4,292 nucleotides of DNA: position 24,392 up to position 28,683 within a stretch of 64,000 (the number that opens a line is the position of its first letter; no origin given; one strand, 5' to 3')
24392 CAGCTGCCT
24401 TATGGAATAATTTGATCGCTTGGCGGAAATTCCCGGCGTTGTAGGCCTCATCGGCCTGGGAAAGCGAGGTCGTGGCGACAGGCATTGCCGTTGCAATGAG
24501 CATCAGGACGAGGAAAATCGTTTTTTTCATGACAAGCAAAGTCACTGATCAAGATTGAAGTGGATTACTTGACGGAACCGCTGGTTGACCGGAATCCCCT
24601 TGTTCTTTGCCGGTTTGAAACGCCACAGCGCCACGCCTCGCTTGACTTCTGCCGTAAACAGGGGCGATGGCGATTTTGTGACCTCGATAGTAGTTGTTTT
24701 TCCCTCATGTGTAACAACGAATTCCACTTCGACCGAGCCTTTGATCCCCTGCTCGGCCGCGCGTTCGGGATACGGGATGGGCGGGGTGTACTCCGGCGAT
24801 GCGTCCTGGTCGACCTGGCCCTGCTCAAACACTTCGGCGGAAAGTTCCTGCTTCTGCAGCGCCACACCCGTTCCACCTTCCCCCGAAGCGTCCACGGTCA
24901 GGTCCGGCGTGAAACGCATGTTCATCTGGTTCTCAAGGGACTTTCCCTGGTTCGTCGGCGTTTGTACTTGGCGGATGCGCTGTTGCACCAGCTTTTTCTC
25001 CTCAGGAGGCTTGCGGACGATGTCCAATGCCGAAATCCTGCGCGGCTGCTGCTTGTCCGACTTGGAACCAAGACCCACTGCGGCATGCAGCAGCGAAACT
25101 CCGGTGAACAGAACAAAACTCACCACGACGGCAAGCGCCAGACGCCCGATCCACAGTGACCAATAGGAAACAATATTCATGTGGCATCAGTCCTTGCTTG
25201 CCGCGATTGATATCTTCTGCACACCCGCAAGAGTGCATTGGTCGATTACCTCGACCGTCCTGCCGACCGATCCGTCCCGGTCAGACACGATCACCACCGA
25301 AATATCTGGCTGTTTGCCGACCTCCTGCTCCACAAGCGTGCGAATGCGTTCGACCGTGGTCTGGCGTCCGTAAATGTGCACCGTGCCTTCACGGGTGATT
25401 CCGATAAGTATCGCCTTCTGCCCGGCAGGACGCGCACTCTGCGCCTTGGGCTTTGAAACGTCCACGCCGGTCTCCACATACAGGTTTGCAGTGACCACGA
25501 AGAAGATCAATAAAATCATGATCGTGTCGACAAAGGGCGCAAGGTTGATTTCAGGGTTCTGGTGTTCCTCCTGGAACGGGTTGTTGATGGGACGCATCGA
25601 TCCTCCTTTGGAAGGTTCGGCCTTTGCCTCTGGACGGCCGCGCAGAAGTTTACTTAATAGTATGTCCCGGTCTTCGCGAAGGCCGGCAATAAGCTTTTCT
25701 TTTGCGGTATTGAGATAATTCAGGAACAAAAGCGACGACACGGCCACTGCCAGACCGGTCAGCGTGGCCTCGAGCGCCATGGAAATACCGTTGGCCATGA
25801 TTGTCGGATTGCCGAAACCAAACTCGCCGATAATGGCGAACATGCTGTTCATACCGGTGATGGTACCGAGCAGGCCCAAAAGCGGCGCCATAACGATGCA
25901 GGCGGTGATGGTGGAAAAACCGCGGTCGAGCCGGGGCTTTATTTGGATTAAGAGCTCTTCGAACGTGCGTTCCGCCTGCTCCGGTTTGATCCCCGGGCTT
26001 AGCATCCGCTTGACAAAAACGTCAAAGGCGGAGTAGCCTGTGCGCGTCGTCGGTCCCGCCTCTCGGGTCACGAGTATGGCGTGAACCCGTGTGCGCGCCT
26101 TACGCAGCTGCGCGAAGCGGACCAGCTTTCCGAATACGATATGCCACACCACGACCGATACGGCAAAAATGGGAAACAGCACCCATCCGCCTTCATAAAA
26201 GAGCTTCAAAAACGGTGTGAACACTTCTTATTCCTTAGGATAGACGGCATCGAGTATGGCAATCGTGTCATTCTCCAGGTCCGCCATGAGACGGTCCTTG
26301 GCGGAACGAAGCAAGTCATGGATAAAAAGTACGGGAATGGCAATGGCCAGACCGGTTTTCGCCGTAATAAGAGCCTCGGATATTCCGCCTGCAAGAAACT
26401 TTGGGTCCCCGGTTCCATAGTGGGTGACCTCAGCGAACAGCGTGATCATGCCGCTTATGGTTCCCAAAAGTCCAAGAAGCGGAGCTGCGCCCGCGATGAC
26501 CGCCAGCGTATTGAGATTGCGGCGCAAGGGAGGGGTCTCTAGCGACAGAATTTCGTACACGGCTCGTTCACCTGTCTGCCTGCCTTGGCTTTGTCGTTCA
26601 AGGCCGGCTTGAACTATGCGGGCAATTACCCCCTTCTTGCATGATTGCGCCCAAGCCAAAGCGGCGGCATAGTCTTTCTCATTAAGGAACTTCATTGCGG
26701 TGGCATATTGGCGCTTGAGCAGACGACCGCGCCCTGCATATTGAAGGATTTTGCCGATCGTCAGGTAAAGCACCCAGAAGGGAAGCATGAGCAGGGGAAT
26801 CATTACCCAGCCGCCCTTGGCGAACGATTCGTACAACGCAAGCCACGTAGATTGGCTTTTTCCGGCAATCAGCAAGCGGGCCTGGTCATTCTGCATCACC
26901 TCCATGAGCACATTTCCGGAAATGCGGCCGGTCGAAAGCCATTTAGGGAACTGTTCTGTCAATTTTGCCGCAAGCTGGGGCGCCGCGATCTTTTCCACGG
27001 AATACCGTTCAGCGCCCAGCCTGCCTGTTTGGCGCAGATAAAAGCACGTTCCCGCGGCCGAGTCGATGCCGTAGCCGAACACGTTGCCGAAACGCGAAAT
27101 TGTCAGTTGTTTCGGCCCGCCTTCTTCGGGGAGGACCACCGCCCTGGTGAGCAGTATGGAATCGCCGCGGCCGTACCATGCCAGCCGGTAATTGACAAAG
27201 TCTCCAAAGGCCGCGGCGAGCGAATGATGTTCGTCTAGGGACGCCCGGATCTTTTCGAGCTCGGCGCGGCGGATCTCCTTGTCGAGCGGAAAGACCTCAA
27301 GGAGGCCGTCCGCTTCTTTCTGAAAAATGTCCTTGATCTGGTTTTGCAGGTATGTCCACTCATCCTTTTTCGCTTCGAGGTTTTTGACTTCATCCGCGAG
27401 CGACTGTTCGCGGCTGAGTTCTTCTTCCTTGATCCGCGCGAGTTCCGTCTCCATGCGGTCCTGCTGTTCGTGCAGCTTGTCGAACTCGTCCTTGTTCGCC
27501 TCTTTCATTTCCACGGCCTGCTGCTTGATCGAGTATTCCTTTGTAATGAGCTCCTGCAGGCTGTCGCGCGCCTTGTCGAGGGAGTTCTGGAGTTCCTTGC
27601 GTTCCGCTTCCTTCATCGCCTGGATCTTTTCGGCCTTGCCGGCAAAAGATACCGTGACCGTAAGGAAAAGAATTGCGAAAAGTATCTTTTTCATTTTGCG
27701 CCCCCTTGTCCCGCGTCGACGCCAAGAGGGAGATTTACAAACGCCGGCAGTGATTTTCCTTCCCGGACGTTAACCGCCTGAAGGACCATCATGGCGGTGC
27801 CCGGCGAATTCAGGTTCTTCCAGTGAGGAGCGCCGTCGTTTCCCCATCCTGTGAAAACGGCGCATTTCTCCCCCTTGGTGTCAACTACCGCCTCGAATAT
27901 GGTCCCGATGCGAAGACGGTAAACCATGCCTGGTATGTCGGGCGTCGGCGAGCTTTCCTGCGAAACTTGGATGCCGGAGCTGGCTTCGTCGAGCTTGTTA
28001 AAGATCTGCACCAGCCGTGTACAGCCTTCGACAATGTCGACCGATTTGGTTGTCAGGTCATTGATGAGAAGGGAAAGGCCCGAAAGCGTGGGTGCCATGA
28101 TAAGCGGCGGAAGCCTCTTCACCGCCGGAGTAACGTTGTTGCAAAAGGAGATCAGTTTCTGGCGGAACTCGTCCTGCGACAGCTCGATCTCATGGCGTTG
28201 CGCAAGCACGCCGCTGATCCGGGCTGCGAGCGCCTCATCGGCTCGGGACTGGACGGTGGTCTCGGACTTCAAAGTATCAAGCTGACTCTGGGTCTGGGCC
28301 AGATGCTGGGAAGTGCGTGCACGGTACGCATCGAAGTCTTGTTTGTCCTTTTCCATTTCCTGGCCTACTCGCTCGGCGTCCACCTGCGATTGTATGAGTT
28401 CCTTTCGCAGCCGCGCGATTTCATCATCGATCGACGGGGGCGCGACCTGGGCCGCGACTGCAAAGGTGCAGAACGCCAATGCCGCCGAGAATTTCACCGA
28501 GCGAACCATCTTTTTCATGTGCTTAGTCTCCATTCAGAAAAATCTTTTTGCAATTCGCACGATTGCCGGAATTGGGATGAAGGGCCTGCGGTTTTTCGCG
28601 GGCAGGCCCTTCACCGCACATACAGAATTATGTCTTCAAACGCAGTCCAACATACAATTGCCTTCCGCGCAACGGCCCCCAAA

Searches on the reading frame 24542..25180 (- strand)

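Call 21: search_protein_families(library=pfam, proteins=[window:24542-25180:-], max_evalue=0.001)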
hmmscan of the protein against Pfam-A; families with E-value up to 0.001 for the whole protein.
window:24542-25180:- (212 aa): 1 family
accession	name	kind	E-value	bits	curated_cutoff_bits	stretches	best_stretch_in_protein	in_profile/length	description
PF03544.19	TonB_C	-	2.8e-17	63.4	24.6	1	135-210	3-79/79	Gram-negative bacterial TonB protein C-terminal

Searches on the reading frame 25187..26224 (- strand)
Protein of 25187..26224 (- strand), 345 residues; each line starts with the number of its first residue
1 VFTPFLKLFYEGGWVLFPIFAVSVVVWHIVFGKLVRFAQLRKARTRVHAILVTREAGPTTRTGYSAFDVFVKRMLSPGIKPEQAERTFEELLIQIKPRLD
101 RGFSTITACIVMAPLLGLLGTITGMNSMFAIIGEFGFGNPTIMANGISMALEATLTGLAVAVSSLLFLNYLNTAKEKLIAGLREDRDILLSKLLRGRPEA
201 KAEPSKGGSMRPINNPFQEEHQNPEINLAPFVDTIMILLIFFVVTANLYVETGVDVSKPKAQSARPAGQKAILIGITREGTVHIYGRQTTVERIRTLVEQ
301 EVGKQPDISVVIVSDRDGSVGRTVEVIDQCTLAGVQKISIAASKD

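Call 21: search_protein_families(library=pfam, proteins=[window:25187-26224:-], max_evalue=0.001)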
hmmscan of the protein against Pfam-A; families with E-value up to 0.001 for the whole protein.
window:25187-26224:- (345 aa): 2 families
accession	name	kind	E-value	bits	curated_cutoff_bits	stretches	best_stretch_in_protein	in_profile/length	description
PF02472.21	ExbD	-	3.8e-25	88.9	25.4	1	221-344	3-127/128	Biopolymer transport protein ExbD/TolR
PF01618.21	MotA_ExbB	-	4.4e-23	81.8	22.9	1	70-180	9-123/127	MotA/TolQ/ExbB proton channel family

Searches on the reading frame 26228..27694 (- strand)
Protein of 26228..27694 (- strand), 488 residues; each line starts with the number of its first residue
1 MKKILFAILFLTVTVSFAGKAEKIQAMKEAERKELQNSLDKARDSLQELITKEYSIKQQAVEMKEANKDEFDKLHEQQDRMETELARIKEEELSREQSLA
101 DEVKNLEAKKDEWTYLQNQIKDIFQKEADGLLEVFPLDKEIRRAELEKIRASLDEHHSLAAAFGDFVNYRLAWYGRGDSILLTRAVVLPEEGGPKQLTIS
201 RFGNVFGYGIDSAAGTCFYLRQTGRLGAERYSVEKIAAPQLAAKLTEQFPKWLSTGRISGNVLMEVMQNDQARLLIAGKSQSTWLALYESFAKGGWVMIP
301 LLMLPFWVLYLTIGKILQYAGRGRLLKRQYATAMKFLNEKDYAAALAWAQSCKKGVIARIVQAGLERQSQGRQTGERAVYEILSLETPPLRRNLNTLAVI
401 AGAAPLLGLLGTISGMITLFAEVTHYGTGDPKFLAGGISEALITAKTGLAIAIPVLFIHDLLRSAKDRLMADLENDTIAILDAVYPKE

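Call 21: search_protein_families(library=pfam, proteins=[window:26228-27694:-], max_evalue=0.001)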
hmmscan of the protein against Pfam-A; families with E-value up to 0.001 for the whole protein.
window:26228-27694:- (488 aa): 1 family
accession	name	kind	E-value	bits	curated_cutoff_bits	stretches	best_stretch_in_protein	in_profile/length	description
PF01618.21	MotA_ExbB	-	7.9e-26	90.7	22.9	1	355-474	4-126/127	MotA/TolQ/ExbB proton channel family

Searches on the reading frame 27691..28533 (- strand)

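Call 21: search_protein_families(library=pfam, proteins=[window:27691-28533:-], max_evalue=0.001)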
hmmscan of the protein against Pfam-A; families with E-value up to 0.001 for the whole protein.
window:27691-28533:- (280 aa): 1 family
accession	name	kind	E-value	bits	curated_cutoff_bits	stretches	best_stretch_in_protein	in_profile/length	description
PF11932.13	DUF3450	-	2.7e-10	40.4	32.6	1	26-270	5-240/241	Protein of unknown function (DUF3450)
